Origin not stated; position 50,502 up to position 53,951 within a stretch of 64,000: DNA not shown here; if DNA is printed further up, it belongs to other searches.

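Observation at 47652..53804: A polytopic membrane domain of about 20 helices fused to a GH94 glycoside phosphorylase, within a GH144-like/CBM/ABC/ROK locus: a candidate beta-1,2-glucan synthase-like or processing machine lacking a recognisable GT domain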

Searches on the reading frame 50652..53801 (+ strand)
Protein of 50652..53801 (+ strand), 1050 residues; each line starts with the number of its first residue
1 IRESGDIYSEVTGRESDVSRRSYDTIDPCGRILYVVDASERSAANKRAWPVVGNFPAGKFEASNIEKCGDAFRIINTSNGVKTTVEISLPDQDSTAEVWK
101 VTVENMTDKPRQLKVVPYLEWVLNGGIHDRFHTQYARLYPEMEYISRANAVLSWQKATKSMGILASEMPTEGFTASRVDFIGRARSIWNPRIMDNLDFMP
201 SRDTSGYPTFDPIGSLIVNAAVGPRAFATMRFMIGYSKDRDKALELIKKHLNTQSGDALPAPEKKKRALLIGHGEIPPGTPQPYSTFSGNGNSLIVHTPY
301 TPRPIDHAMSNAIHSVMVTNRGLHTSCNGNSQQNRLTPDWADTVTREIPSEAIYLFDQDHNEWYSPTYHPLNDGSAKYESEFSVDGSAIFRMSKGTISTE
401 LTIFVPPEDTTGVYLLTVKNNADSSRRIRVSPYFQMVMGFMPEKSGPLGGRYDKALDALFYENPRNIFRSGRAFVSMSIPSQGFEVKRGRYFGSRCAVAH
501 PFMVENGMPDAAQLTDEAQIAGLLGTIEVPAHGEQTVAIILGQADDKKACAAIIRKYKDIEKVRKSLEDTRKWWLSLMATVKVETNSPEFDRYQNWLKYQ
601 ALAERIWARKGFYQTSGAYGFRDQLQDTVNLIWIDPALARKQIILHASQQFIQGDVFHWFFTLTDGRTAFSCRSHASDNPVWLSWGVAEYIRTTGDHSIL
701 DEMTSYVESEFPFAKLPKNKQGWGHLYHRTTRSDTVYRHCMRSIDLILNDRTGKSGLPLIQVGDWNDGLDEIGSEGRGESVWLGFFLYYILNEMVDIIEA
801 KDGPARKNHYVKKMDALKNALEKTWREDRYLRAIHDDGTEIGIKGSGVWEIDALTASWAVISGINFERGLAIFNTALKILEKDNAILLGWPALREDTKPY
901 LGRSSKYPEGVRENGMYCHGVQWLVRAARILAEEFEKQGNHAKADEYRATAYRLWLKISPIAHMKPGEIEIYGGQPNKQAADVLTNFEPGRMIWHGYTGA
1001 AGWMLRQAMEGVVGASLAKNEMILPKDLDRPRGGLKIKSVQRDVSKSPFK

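Call 18: search_solved_structures(query=window:50652-53801:+, max_evalue=0.001, show_alignments=2)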
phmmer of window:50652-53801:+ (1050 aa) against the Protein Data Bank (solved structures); distinct sequences matched with E-value up to 0.001: 16.
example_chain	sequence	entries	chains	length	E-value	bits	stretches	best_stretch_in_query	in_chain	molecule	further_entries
8rf9_A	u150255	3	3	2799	9.3e-108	364.5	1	286-1037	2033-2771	Cyclic beta 1-2 glucan synthetase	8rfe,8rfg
8rf0_A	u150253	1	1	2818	9.5e-108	364.5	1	286-1037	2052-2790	Cyclic beta-(1,2)-glucan synthase NdvB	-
3qde_A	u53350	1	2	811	1.7e-38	135.3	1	291-1005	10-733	Cellobiose phosphorylase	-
8ho7_A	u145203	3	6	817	1.7e-38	135.2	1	291-1005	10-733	Cellobiose phosphorylase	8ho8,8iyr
8ho9_A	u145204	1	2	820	1.7e-37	131.9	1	291-1005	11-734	Cellobiose phosphorylase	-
8hob_A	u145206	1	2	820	2e-37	131.6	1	291-1005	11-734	Cellobiose phosphorylase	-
2cqs_A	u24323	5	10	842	1.4e-33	118.9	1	523-932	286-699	Cellobiose Phosphorylase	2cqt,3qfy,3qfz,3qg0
3rrs_A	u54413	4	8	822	4.4e-33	117.3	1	284-932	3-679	Cellobiose phosphorylase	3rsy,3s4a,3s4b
3s4c_A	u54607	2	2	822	5.1e-33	117.1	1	284-932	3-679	Lactose Phosphorylase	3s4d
3afj_A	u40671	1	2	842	1.4e-32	115.6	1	274-932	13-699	Cellobiose Phosphorylase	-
3act_A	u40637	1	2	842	1.5e-32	115.5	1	520-932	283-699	Cellobiose Phosphorylase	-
3acs_A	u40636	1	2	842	1.9e-32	115.2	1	274-932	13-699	Cellobiose Phosphorylase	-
4zle_A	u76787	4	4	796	9.4e-30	106.3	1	349-925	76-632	Putative b-glycan phosphorylase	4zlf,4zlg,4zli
8bou_A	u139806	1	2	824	1.9e-26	95.3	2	533-929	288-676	N,N'-diacetylchitobiose phosphorylase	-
1v7v_A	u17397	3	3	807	1.6e-21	79.1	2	284-655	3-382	chitobiose phosphorylase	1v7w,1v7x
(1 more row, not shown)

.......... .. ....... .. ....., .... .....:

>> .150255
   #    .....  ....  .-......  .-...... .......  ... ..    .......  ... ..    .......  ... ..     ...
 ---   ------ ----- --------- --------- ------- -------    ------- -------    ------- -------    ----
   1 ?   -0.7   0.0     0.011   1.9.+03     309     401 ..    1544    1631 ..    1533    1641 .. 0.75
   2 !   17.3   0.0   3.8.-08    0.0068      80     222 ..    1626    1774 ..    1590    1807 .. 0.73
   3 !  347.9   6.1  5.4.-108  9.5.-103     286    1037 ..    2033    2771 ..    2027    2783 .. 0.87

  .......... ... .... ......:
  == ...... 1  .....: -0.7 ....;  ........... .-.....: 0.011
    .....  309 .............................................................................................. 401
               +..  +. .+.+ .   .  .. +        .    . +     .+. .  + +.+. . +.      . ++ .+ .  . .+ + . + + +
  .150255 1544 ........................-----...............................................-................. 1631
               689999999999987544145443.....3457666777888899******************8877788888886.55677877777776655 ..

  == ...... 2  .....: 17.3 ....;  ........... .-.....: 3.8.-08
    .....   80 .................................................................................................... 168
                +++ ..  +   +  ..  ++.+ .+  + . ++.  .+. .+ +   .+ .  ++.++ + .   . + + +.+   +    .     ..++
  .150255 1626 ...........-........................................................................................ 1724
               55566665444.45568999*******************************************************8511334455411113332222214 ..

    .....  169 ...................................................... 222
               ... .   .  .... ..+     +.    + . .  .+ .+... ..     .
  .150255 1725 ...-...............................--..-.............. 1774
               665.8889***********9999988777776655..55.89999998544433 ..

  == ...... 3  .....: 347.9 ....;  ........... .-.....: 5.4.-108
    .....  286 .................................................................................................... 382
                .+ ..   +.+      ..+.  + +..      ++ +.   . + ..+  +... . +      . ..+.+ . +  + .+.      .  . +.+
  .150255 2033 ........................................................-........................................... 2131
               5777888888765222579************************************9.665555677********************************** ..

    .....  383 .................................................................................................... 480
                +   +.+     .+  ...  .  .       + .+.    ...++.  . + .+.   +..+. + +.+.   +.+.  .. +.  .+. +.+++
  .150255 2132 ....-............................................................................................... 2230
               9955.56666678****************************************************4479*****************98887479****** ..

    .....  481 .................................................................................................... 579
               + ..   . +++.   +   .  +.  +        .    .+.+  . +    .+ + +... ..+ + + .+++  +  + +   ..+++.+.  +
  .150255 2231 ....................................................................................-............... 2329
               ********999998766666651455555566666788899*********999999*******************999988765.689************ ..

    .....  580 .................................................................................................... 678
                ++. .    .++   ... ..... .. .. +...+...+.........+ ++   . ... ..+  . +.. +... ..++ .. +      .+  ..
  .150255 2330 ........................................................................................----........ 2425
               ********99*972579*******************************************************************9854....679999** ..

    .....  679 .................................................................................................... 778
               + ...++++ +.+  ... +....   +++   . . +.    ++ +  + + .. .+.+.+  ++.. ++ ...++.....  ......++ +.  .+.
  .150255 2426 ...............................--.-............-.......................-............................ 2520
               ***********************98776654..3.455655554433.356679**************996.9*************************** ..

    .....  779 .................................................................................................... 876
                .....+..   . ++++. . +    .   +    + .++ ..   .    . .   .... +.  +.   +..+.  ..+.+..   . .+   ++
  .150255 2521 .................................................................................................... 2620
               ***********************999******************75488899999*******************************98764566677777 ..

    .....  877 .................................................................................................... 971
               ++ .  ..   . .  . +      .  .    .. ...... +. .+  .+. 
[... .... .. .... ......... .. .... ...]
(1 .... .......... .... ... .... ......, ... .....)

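Call 73: search_solved_structures(query=A4, max_evalue=0.001)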
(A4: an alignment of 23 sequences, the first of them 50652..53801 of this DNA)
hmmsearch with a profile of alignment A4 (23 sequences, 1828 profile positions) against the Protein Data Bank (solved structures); distinct sequences matched with E-value up to 0.001: 21.
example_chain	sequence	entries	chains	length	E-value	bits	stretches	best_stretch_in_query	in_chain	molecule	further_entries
8rf9_A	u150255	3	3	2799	5.9e-231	772.8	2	1071-1810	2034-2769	Cyclic beta 1-2 glucan synthetase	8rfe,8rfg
8rf0_A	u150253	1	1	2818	6.1e-231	772.8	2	1071-1810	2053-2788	Cyclic beta-(1,2)-glucan synthase NdvB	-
8ho9_A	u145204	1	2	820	9.3e-82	278.2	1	1072-1814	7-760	Cellobiose phosphorylase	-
8hob_A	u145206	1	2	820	1.7e-81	277.3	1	1072-1814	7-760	Cellobiose phosphorylase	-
3qde_A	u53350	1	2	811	4.3e-81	276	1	1071-1812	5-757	Cellobiose phosphorylase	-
8ho7_A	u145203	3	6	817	4.6e-81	275.9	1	1072-1812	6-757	Cellobiose phosphorylase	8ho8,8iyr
3s4c_A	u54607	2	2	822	1.6e-80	274.1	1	1069-1819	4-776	Lactose Phosphorylase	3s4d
3rrs_A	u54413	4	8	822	3.7e-80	272.9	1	1069-1819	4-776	Cellobiose phosphorylase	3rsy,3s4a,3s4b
2cqs_A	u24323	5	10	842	5.9e-79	268.9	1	1056-1819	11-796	Cellobiose Phosphorylase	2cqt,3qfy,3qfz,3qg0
3afj_A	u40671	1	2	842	1.5e-77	264.3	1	1056-1819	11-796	Cellobiose Phosphorylase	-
3acs_A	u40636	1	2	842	3.1e-77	263.2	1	1056-1819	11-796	Cellobiose Phosphorylase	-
3act_A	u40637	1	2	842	3.5e-77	263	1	1056-1819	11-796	Cellobiose Phosphorylase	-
1v7v_A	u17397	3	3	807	3.1e-71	243.3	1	1070-1708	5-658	chitobiose phosphorylase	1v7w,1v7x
8bou_A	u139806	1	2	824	9.9e-69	235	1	1057-1807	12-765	N,N'-diacetylchitobiose phosphorylase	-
4zle_A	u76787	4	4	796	3.2e-63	216.7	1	1130-1705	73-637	Putative b-glycan phosphorylase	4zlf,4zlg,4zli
5h3z_A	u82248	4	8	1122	0.00029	21.2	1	1396-1551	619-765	Uncharacterized protein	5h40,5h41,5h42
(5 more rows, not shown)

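Call 96: predict_structure(alignment_id=A4)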
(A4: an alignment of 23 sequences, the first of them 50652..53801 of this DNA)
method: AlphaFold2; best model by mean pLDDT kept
length: 1050 residues; sequences in the alignment: 23
mean_pLDDT: 82.1   pTM: 0.87
mean pLDDT of the five models: 82.1, 81.8, 81.0, 80.9, 79.8
residues with pLDDT >= 90: 506; 70-90: 329; 50-70: 123; < 50: 92
segments of 3 or more residues with pLDDT < 50: 263-270, 611-618, 719-721, 765-774, 843-848, 883-917, 980-998
pLDDT, mean of each block of 10 residues (from residue 1): 79 86 76 91 71 79 87 92 95 90 96 95 84 69 89 87 94 88 85 88 72 92 95 94 94 62 46 74 88 91 82 89 85 78 65 96 94 91 96 97 96 98 97 90 72 96 79 95 92 82 93 75 98 98 94 98 98 95 92 90 75 45 80 90 89 77 64 66 92 95 83 52 56 92 91 86 50 60 92 96 97 96 90 78 48 84 94 85 43 43 33 43 91 96 96 85 73 61 31 40 89 93 93 94 87
secondary structure, 60 per line:
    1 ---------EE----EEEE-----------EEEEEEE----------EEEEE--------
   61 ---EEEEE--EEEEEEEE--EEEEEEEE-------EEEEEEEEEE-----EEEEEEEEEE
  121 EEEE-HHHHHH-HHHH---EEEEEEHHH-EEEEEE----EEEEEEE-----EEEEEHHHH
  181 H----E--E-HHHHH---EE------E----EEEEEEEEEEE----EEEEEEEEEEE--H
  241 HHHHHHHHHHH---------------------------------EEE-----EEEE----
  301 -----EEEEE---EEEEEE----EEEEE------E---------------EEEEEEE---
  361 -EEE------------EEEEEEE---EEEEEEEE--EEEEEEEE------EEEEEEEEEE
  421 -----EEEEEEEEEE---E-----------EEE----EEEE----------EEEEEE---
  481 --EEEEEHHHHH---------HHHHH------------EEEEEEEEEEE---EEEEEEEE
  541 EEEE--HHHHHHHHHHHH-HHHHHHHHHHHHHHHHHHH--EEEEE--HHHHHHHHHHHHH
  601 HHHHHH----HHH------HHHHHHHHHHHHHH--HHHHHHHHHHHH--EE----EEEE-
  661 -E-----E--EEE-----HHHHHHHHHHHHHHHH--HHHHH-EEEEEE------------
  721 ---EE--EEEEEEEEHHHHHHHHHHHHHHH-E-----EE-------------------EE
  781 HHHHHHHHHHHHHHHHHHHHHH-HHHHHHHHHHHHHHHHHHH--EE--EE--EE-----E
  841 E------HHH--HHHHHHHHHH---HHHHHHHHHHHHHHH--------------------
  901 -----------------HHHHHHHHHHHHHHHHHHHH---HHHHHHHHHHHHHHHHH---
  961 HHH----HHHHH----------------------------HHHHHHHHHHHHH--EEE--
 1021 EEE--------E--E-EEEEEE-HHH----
elements in order (helices of 4 or more, strands of 3 or more residues): E16-19 E31-37 E48-52 E64-68 E71-78 E81-88 E96-105 E111-124 H126-131 H133-136 E140-145 E150-155 E160-166 E172-176 H177-181 H191-195 E212-222 E227-237 H240-251 E285-287 E293-296 E306-310 E314-319 E324-328 E351-357 E362-364 E377-383 E387-394 E397-404 E411-420 E426-435 E451-453 E458-461 E472-477 E483-487 H488-492 H502-506 E519-529 E533-544 H547-558 H560-578 E581-585 H588-606 H620-633 H636-647 E656-659 E671-673 H679-694 H697-701 E703-708 E728-735 H736-750 H781-802 H804-822 H853-862 H866-880 H918-937 H941-957 H968-972 H1001-1013 E1016-1018 E1021-1023 E1037-1042
